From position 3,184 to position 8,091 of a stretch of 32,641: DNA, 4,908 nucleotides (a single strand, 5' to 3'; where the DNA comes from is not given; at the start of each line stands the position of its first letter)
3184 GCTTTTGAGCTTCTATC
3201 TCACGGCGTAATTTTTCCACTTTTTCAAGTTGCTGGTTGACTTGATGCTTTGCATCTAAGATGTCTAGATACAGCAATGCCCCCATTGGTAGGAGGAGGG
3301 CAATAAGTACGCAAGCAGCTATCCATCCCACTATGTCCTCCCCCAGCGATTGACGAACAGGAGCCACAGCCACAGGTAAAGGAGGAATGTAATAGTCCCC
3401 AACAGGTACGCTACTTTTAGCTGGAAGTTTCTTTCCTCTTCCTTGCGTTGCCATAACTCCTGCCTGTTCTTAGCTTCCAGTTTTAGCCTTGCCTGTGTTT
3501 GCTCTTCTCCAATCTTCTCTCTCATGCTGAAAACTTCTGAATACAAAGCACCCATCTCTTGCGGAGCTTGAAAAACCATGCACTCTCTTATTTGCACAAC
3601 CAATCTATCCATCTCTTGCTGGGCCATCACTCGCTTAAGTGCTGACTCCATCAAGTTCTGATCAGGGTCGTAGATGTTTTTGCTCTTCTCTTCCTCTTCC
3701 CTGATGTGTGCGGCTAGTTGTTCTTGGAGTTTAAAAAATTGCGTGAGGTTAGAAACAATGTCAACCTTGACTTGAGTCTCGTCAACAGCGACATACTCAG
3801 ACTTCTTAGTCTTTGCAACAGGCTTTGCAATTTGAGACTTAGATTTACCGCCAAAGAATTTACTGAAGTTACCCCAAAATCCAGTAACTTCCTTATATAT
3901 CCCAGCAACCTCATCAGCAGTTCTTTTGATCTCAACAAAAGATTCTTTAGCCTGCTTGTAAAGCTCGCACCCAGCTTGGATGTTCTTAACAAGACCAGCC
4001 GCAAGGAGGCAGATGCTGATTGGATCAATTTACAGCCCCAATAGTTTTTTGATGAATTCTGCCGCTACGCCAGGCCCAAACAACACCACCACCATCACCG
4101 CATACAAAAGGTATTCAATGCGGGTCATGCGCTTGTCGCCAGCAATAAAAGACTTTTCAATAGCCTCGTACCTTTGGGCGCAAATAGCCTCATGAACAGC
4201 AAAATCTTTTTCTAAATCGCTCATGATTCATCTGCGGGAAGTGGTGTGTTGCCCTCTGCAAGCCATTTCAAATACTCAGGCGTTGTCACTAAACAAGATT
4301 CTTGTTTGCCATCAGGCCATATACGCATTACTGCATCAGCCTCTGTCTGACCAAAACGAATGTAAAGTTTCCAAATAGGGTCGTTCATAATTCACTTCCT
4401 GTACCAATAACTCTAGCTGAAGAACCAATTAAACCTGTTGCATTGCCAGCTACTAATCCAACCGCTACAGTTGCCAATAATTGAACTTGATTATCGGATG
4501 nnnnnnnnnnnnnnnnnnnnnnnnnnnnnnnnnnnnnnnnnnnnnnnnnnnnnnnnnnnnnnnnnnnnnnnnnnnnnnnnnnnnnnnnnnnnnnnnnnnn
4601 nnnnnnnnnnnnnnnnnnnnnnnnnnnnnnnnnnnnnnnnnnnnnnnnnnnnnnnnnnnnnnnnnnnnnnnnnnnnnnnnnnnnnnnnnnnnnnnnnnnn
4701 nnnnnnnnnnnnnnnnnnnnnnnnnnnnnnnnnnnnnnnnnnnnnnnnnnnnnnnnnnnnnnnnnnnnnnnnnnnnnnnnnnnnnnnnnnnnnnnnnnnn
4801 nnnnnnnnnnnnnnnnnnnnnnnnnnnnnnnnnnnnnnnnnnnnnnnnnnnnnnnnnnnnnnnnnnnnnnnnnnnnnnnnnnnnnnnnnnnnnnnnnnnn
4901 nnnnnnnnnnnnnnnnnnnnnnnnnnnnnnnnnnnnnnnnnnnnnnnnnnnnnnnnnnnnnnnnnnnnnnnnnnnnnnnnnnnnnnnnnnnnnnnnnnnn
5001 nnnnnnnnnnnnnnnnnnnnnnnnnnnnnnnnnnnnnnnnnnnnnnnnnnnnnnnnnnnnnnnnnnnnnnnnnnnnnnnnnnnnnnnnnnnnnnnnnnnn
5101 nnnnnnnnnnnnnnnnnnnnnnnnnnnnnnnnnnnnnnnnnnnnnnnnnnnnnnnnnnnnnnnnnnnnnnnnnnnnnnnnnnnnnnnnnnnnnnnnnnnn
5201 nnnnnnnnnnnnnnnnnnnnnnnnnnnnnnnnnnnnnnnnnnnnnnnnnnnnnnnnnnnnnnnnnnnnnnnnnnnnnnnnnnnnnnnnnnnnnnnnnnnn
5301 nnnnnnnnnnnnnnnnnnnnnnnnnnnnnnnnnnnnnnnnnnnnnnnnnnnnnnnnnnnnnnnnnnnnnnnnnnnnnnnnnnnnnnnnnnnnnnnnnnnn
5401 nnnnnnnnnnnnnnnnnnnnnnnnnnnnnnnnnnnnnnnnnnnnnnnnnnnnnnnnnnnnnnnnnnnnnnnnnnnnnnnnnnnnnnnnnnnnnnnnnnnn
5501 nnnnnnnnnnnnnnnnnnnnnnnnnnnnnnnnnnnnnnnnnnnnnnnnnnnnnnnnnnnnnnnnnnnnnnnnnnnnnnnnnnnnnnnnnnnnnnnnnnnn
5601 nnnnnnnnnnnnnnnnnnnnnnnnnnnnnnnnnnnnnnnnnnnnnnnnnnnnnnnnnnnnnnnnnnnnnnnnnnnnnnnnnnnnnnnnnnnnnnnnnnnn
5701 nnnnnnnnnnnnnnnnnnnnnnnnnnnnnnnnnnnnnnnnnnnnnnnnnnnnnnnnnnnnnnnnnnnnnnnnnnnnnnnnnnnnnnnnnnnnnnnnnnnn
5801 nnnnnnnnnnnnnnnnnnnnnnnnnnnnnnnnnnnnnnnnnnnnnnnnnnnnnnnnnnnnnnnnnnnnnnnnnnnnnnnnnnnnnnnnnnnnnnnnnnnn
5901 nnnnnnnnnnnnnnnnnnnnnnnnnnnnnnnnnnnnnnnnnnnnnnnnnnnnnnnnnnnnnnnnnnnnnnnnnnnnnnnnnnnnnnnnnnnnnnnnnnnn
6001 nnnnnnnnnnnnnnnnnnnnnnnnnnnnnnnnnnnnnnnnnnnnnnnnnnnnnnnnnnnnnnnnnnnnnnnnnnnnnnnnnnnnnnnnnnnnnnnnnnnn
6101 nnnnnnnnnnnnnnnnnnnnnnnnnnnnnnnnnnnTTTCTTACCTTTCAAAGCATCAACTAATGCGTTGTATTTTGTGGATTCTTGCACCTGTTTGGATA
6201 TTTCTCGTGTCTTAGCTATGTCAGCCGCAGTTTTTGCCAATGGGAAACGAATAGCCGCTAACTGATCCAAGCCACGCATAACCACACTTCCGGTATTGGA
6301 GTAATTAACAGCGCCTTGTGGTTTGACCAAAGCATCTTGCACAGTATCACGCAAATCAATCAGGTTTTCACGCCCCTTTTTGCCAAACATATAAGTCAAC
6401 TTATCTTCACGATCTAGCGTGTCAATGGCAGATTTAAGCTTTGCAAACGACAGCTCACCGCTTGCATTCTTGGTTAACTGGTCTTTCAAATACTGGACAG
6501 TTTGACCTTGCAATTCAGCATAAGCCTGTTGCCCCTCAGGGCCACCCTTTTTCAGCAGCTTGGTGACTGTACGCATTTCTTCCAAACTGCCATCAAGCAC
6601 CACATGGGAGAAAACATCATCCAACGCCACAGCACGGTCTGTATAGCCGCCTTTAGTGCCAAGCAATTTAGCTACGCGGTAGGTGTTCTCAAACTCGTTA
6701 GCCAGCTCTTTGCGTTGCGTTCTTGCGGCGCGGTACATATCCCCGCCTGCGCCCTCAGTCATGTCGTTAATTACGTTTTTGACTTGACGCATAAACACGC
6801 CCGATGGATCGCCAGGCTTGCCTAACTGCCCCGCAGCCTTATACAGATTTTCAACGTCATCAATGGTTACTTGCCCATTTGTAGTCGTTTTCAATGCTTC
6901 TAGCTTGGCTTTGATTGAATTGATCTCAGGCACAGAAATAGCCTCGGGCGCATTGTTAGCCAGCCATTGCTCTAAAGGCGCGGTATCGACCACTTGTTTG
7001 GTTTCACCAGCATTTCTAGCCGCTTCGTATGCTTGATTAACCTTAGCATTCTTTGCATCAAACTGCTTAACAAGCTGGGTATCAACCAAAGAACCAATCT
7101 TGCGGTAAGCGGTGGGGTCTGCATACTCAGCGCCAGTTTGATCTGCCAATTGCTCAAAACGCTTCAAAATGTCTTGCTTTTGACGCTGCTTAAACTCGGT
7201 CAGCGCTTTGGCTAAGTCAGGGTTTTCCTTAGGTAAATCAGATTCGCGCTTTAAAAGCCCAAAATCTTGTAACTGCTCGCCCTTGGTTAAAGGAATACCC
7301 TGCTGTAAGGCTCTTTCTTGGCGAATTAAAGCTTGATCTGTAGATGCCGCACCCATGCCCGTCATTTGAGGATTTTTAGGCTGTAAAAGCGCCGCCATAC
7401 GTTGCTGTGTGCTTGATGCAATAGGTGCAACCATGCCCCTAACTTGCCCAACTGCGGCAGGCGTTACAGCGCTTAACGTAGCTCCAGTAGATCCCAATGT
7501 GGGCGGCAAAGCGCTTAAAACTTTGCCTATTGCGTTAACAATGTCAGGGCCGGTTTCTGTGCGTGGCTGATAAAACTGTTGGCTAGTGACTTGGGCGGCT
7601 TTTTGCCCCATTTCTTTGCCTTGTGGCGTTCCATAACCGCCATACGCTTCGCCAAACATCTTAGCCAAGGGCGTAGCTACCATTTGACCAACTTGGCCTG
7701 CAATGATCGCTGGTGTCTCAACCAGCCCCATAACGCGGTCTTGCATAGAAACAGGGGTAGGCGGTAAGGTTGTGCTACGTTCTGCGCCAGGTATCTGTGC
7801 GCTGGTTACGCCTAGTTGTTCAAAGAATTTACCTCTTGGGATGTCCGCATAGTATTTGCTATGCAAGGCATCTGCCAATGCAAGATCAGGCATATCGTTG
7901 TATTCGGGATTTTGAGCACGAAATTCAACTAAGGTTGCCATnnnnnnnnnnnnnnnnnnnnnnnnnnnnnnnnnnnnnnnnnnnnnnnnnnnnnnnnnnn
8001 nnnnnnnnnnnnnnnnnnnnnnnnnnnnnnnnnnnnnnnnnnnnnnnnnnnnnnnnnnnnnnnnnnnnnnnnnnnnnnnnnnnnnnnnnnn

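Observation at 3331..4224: A genuine coding frame of about 232 codons with no canonical start for its first 125 codons, in frame behind the TAA of the upstream membrane-protein gene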

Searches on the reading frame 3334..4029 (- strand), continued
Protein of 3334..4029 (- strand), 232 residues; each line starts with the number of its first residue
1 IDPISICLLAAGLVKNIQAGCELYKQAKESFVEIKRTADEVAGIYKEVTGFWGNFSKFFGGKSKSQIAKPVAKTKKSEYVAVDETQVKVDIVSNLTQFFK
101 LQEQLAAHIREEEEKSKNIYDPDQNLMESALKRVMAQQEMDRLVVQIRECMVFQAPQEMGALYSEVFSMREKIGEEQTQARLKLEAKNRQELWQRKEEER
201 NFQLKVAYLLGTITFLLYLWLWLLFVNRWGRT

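Call 65: fold_search(model_id=the predicted structure, library=viral)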
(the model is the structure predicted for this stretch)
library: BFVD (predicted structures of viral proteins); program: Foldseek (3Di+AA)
matches with E <= 10: 194; with E <= 0.001: 6
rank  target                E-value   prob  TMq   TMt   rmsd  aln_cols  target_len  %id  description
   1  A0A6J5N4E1            1.2e-14  1.00  0.52  0.74  14.8       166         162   61  Uncharacterized protein (Fragment) [uncultured Caudovirales phage]
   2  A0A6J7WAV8            7.7e-13  1.00  0.59  0.71  13.8       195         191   57  Uncharacterized protein [uncultured Caudovirales phage]
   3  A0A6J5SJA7            3.1e-11  1.00  0.57  0.58  12.4       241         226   34  Uncharacterized protein [uncultured Caudovirales phage]
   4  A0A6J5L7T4            5.6e-09  1.00  0.68  0.65  12.6       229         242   28  Uncharacterized protein [uncultured Caudovirales phage]
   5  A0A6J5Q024            8.6e-07  1.00  0.59  0.57  13.9       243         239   25  Uncharacterized protein [uncultured Caudovirales phage]
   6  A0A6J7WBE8            3.7e-06  1.00  0.51  0.70   7.5       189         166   23  Uncharacterized protein (Fragment) [uncultured Caudovirales phage]
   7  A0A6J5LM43            2.2e-03  1.00  0.49  0.75   3.1       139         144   27  Uncharacterized protein [uncultured Caudovirales phage]
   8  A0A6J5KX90            1.1e-02  1.00  0.43  0.60   7.6       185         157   20  Uncharacterized protein [uncultured Caudovirales phage]
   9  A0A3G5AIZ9            5.6e-01  0.11  0.15  0.17  29.9       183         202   12  t-SNARE coiled-coil homology domain-containing protein [Satyrvirus sp.]
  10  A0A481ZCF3            6.3e-01  0.09  0.16  0.15  18.8       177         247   13  Uncharacterized protein [Pithovirus LCPAC304]
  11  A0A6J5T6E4            7.1e-01  0.15  0.21  0.13  53.5       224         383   10  Uncharacterized protein [uncultured Caudovirales phage]
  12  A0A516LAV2            7.1e-01  0.09  0.16  0.20  17.6       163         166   17  (no name in the UniProt tables at hand)
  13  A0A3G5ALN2            7.5e-01  0.15  0.23  0.17  34.2       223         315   10  Uncharacterized protein (Fragment) [Sylvanvirus sp.]
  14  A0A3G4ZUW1            7.5e-01  0.14  0.15  0.09  15.9       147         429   15  Uncharacterized protein [Dasosvirus sp.]
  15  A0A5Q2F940            8.0e-01  0.21  0.26  0.30  20.7       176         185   11  (no name in the UniProt tables at hand)
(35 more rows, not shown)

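Call 67: find_related_loci(query=P0131, collection=viral_contigs, flank=1000)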
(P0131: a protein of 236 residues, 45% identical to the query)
Query P0131 (236 aa) in viral_contigs; peptide patterns used: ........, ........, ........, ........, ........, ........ (x = any residue, [..] = any of these).
15 stretches matched a pattern; 14 encode a relative of the query (tblastn E <= 1e-3); 14 distinct loci.
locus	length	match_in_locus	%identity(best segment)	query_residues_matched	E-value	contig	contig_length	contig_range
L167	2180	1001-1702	77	1-236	3e-127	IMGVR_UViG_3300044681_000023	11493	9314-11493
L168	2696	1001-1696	70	1-236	7e-108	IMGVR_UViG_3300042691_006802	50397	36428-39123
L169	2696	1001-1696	69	1-236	2e-105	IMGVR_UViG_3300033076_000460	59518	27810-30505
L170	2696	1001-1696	69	1-236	2e-105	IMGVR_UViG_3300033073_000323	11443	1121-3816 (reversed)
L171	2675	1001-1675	62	1-236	5e-93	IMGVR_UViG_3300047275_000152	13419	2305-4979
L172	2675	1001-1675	62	1-236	7e-93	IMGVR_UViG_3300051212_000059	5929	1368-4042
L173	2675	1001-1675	61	1-236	2e-92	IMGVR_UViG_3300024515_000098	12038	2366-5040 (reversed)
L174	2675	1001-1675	61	1-236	2e-92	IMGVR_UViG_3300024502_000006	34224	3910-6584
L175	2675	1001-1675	61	1-236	1e-92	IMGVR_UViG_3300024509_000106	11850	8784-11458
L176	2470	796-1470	61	1-236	6e-91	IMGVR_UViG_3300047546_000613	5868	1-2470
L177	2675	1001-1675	60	1-236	1e-87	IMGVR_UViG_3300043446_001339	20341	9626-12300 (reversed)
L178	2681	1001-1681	32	4-224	6e-29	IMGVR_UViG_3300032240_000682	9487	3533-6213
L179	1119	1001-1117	82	1-39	7e-16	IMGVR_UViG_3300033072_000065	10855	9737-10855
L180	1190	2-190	48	174-236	9e-13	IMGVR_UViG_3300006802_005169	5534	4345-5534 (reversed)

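Call 68: find_related_loci(query=P0136, collection=viral_contigs, flank=1000)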
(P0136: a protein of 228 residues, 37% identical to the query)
Query P0136 (228 aa) in viral_contigs; peptide patterns used: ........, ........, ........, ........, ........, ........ (x = any residue, [..] = any of these).
15 stretches matched a pattern, but none encodes a relative of the query by tblastn (E <= 1e-3).

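Call 80: find_related_loci(query=P0141, collection=viral_contigs, flank=1000)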
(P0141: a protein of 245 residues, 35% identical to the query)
Query P0141 (245 aa) in viral_contigs; peptide patterns used: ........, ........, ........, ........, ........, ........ (x = any residue, [..] = any of these).
3 stretches matched a pattern; 2 encode a relative of the query (tblastn E <= 1e-3); 2 distinct loci.
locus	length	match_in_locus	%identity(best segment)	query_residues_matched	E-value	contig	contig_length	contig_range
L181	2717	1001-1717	51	1-239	4e-73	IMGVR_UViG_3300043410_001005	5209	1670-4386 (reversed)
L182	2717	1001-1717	51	1-239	4e-73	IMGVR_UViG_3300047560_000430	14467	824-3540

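Call 81: find_related_loci(query=P0154, collection=viral_contigs, flank=1000)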
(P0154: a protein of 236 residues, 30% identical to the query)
Query P0154 (236 aa) in viral_contigs; peptide patterns used: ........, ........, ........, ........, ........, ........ (x = any residue, [..] = any of these).
198 stretches matched a pattern; 191 encode a relative of the query (tblastn E <= 1e-3); the best 80 are kept; 80 distinct loci.
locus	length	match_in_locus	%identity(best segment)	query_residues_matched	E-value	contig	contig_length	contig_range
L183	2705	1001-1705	93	1-236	1e-147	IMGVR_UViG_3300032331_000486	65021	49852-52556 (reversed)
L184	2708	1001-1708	90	1-236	1e-148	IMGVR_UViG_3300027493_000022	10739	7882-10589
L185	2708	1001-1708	90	1-236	1e-146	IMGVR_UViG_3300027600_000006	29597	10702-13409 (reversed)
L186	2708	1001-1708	90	1-236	1e-146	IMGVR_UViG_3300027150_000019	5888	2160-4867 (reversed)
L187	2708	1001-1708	90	1-236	2e-146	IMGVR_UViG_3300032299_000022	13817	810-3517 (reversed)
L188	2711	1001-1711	89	1-236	9e-142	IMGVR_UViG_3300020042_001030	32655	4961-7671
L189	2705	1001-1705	89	1-236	2e-140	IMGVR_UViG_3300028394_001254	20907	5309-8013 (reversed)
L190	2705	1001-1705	90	1-236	9e-139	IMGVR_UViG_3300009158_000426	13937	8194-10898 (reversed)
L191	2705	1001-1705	90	1-236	9e-139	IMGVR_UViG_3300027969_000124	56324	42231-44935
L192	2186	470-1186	85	1-236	6e-141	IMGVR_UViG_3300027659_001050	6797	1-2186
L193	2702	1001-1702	86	1-236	2e-137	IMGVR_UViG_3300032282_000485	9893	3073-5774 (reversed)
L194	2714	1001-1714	86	1-236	1e-137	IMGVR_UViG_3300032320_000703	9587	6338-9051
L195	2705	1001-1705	86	1-236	2e-136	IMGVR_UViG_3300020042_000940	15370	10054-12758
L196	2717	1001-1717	84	1-236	1e-136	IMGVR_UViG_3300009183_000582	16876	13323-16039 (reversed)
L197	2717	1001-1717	84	1-236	3e-136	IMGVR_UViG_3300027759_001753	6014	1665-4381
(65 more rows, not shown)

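Call 89: find_related_loci(query=A2, collection=viral_contigs, flank=1000)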
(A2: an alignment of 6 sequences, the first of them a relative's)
Query A2 (241 aa) in viral_contigs; peptide patterns used: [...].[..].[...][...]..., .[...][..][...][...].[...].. (x = any residue, [..] = any of these).
600 stretches matched a pattern (row limit reached: there are more); 572 encode a relative of the query (tblastn E <= 1e-3); the best 80 are kept; 80 distinct loci.
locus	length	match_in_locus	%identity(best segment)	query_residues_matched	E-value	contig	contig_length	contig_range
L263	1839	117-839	88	1-240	7e-133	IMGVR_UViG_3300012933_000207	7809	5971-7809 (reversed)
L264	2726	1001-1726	87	1-241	1e-125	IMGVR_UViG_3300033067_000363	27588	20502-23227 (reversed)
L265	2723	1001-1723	87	1-240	2e-124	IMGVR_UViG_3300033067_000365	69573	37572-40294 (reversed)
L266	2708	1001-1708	54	1-238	1e-65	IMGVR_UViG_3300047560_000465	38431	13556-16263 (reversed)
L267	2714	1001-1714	51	1-238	4e-62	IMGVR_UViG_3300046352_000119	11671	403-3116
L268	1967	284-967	51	1-233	8e-59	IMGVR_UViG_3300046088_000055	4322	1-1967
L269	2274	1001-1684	51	1-233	9e-59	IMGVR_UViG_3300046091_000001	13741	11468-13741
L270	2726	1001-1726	46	1-241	2e-56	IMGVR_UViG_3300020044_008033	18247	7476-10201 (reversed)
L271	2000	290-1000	47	1-238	2e-56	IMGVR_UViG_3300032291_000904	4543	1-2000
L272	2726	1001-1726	46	1-241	7e-56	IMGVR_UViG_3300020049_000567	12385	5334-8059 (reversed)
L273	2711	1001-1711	46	1-237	1e-55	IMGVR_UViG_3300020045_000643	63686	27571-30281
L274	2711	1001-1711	48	1-238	4e-55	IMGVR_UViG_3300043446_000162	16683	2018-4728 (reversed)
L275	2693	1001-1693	46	1-233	2e-55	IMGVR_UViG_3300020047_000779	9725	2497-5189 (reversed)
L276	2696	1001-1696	45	1-233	2e-55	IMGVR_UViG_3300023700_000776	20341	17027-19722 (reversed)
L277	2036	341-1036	47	1-238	9e-55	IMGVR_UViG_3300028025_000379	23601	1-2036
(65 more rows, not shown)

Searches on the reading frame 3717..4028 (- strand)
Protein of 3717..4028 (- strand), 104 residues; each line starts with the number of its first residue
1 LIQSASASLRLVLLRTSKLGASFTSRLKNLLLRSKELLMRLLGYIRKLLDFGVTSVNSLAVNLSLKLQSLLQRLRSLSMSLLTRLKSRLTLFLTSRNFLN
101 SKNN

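Call 78: search_protein_families(library=phrogs, proteins=[window:3717-4028:-], max_evalue=0.1)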
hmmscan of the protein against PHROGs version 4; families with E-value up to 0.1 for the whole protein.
window:3717-4028:- (104 aa): 0 families

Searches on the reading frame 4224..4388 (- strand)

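Call 5: search_protein_families(library=phrogs, proteins=[window:4224-4388:-], max_evalue=0.01)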
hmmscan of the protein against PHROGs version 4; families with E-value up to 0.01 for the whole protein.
window:4224-4388:- (55 aa): 2 families
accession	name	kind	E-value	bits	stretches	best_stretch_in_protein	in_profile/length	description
phrog_20370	-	unknown function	0.0043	18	1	37-53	32-48/148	-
phrog_26867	-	unknown function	0.0076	17.3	1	37-53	43-59/69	-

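Call 17: search_protein_families(library=pfam, proteins=[window:4224-4388:-], max_evalue=0.01)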
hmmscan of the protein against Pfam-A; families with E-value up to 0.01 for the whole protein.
window:4224-4388:- (55 aa): 0 families

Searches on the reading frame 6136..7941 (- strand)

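Call 16: search_protein_families(library=phrogs, proteins=[window:6136-7941:-], max_evalue=0.00001)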
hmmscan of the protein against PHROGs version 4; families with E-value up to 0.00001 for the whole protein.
window:6136-7941:- (602 aa): 1 family
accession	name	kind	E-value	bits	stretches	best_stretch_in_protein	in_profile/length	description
phrog_10691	-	unknown function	3.5e-06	24.7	1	3-72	5-74/3925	-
